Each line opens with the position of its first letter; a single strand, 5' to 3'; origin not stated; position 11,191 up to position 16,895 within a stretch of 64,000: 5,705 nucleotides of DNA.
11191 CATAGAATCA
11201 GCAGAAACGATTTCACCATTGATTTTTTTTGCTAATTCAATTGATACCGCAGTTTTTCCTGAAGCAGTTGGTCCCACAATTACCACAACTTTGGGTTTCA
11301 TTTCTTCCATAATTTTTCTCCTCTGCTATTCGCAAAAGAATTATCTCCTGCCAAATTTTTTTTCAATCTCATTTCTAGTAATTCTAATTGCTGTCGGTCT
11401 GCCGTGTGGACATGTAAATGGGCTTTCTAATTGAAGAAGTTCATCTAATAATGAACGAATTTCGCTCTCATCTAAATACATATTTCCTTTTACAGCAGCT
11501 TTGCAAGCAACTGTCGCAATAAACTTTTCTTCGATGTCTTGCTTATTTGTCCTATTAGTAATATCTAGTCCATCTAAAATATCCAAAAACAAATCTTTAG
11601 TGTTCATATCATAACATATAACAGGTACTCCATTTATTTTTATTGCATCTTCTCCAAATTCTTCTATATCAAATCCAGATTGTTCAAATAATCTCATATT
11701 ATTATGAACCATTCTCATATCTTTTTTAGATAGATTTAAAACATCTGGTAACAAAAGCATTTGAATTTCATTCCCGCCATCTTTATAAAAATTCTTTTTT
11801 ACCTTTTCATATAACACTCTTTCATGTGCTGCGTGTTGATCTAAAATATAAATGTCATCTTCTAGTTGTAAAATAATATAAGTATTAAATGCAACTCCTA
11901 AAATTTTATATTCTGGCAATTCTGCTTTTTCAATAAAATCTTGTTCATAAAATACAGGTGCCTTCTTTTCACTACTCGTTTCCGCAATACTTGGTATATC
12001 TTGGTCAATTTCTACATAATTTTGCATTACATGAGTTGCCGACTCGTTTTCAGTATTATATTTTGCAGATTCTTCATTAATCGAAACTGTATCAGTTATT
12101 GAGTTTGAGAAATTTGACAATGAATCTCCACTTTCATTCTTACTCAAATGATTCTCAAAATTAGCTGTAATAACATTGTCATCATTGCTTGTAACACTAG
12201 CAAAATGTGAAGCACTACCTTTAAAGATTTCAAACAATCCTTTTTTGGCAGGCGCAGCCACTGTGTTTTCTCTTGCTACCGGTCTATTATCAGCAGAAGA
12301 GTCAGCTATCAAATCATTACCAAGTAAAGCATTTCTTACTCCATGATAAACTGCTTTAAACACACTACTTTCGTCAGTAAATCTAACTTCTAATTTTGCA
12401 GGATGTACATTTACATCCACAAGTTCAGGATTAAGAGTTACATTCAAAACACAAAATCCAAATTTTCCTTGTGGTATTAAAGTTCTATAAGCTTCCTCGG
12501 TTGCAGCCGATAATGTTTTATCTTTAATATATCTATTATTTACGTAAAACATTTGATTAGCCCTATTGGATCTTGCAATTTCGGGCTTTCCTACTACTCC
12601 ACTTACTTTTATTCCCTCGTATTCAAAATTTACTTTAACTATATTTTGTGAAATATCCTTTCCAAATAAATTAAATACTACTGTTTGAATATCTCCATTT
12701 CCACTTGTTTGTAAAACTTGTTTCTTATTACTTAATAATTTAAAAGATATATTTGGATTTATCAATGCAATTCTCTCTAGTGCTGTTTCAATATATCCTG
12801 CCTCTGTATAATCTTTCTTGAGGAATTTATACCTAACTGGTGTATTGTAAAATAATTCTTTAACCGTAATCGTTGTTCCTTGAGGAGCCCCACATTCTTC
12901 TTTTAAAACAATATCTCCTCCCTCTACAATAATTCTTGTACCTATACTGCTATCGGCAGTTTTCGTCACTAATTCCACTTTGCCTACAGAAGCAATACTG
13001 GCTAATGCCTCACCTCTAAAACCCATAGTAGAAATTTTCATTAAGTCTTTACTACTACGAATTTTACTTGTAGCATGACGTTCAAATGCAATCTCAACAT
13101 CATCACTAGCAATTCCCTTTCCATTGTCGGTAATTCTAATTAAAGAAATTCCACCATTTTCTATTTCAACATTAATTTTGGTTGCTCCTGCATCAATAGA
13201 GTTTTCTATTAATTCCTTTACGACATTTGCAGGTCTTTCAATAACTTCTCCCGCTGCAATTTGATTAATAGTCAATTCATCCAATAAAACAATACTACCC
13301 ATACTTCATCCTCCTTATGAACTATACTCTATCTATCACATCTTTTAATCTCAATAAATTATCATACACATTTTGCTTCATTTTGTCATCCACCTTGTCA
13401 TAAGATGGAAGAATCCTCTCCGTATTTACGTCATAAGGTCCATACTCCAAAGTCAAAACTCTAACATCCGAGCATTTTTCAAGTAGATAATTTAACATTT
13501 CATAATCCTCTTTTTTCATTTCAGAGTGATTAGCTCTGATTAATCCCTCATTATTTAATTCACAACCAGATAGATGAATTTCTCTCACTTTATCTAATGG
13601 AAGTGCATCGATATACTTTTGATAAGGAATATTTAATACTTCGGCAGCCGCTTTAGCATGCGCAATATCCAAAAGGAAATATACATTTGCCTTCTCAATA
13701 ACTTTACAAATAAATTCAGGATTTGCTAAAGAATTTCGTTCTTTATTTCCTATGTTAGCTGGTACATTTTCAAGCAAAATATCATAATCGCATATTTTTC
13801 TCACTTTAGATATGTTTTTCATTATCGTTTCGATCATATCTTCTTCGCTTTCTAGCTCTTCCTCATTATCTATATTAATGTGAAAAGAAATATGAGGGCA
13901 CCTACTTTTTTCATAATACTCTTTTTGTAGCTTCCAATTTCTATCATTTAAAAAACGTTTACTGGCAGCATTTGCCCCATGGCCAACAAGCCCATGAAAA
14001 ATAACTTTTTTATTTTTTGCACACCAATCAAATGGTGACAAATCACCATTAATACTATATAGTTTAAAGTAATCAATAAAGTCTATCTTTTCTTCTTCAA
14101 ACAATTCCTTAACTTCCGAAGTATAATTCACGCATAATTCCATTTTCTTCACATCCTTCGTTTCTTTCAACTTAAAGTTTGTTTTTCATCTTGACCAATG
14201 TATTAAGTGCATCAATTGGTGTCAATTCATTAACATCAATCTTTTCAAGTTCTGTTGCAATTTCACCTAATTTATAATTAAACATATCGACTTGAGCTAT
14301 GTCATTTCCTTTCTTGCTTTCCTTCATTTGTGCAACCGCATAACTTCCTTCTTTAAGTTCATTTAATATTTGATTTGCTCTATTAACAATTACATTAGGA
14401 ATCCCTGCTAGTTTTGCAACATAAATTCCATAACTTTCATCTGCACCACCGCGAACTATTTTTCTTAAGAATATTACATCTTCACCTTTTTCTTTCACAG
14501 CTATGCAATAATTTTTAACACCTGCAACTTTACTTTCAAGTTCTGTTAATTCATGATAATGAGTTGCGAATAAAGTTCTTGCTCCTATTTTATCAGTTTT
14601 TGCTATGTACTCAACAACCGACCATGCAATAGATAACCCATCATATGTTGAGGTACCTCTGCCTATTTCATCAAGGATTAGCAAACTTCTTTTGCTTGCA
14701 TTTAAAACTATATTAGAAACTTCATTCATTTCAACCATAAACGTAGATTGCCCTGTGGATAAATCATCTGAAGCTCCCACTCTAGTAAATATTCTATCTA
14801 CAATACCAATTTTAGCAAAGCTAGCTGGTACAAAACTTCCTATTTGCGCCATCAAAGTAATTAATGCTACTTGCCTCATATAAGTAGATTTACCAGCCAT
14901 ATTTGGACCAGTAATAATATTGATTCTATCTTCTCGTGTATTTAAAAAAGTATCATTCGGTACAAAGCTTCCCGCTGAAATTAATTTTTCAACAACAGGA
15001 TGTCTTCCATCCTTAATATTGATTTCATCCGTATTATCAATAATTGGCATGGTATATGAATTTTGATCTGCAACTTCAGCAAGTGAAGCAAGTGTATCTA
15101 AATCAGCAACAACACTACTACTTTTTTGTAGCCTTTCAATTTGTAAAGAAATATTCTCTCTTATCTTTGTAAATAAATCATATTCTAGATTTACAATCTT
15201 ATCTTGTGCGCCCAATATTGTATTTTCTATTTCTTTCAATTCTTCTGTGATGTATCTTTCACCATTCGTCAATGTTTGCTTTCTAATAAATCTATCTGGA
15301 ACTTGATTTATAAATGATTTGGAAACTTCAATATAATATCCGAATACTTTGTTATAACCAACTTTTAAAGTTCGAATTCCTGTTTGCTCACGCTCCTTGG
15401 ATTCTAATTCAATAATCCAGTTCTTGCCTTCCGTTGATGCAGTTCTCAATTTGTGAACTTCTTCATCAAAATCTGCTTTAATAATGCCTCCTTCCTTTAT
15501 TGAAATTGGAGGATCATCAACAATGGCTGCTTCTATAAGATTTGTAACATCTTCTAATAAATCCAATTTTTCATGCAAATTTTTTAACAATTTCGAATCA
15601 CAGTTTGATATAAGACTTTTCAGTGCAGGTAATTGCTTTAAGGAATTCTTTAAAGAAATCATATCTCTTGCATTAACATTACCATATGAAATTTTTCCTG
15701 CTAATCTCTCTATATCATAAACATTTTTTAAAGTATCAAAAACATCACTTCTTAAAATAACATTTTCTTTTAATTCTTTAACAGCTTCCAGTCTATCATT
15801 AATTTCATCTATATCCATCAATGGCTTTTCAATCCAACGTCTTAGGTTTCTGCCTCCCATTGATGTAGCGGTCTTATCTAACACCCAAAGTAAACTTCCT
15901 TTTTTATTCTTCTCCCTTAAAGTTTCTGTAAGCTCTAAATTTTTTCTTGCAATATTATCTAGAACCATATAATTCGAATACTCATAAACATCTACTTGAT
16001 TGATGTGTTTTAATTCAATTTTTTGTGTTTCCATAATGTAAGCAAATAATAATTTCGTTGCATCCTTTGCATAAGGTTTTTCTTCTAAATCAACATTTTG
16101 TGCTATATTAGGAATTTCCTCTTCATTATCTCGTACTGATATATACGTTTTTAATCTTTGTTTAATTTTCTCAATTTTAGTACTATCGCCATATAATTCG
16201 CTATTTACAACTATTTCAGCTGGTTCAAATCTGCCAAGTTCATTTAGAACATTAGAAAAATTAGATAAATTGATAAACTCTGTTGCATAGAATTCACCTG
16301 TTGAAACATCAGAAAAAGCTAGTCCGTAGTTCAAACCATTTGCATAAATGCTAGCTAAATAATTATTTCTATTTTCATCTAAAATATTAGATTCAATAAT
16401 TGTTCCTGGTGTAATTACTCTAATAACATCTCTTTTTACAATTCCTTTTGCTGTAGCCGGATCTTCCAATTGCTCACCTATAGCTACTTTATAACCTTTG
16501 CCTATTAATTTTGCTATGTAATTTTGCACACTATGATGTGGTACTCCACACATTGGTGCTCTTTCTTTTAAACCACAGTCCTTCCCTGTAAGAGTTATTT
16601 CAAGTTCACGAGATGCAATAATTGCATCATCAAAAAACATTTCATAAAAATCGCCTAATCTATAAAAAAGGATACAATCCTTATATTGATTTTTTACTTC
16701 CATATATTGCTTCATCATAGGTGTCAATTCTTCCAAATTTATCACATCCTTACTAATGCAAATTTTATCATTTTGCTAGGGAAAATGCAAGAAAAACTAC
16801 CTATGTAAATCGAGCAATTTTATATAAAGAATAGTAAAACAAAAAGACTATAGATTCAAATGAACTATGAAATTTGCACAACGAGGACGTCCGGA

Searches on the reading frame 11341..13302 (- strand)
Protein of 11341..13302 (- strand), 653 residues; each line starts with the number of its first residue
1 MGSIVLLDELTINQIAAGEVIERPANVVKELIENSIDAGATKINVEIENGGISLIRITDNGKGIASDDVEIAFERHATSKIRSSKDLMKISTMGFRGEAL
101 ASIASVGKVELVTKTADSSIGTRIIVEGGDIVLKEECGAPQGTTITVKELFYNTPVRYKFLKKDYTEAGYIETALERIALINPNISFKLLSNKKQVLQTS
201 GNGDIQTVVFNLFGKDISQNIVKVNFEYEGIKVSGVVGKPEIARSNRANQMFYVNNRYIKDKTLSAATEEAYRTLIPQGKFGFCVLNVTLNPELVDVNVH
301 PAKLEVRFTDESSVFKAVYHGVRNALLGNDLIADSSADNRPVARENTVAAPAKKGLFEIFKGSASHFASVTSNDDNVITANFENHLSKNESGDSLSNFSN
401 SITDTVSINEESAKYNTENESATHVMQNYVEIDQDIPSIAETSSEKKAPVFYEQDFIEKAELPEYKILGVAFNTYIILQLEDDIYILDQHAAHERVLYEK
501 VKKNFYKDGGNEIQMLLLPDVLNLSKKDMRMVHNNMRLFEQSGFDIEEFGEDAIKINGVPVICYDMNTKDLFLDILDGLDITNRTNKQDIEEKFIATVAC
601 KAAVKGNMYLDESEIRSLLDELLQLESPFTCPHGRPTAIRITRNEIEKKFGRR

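Call 6: search_protein_families(library=ncbifam, proteins=[window:11341-13302:-])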
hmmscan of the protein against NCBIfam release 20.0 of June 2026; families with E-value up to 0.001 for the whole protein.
window:11341-13302:- (653 aa): 13 families
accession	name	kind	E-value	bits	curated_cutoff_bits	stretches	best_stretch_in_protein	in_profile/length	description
TIGR00585.2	mutl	equivalog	1.7e-176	588.4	180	1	4-578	1-552/555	DNA mismatch repair endonuclease MutL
NF000950.0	PRK00095.1-3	equivalog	2.6e-169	564.6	756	1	1-652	1-636/641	DNA mismatch repair endonuclease MutL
NF000949.0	PRK00095.1-2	equivalog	1.9e-153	512.9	750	1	3-652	6-632/634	DNA mismatch repair endonuclease MutL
NF000953.0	PRK00095.2-4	equivalog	6.2e-149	497.7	693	1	4-653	3-611/611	DNA mismatch repair endonuclease MutL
NF000952.0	PRK00095.2-2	subfamily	1.4e-143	479.6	840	1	3-653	2-623/623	DNA mismatch repair endonuclease MutL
NF000948.0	PRK00095.1-1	equivalog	6.2e-118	395.4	701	1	7-601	6-578/625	DNA mismatch repair endonuclease MutL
NF000951.0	PRK00095.2-1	equivalog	2.1e-93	313.9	391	2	3-342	4-348/559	DNA mismatch repair endonuclease MutL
NF000954.0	PRK00095.2-5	equivalog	4e-88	296.3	937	1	3-602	6-549/588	DNA mismatch repair endonuclease MutL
NF050001.1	restrict_BbrUII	equivalog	2.1e-07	29.9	550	1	25-127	22-129/659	BbrUII/HgiDII family restriction enzyme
NF003218.0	PRK04184.1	equivalog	6.5e-05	21.7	274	1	27-195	40-217/539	DNA topoisomerase VI subunit B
NF041932.1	MzaB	equivalog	0.00011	20.7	850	1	26-91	14-82/480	MZA anti-phage system associated ATPase MzaB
TIGR01052.1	top6b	equivalog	0.00027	19.5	380.7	1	26-165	31-186/488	DNA topoisomerase VI subunit B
NF047352.1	P_loop_sacsin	domain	0.0003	21.2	50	1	26-82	2-54/80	sacsin N-terminal ATP-binding-like domain-containing protein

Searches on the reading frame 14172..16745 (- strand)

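Call 6: search_protein_families(library=ncbifam, proteins=[window:14172-16745:-])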
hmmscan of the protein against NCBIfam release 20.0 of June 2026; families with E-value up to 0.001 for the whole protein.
window:14172-16745:- (857 aa): 4 families
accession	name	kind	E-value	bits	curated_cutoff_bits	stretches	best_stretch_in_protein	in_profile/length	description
NF003810.1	PRK05399.1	equivalog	0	1085.9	480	1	7-797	1-792/793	DNA mismatch repair protein MutS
TIGR01070.1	mutS1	equivalog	0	1058.4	641.7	1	7-854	1-839/840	DNA mismatch repair protein MutS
NF052383.1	ATPase_KamC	equivalog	9.9e-54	183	300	1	294-745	14-446/508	lysine 5,6-aminomutase reactivase ATPase KamC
TIGR01069.2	mutS2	equivalog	4.1e-51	174.2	400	1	290-805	18-522/790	endonuclease MutS2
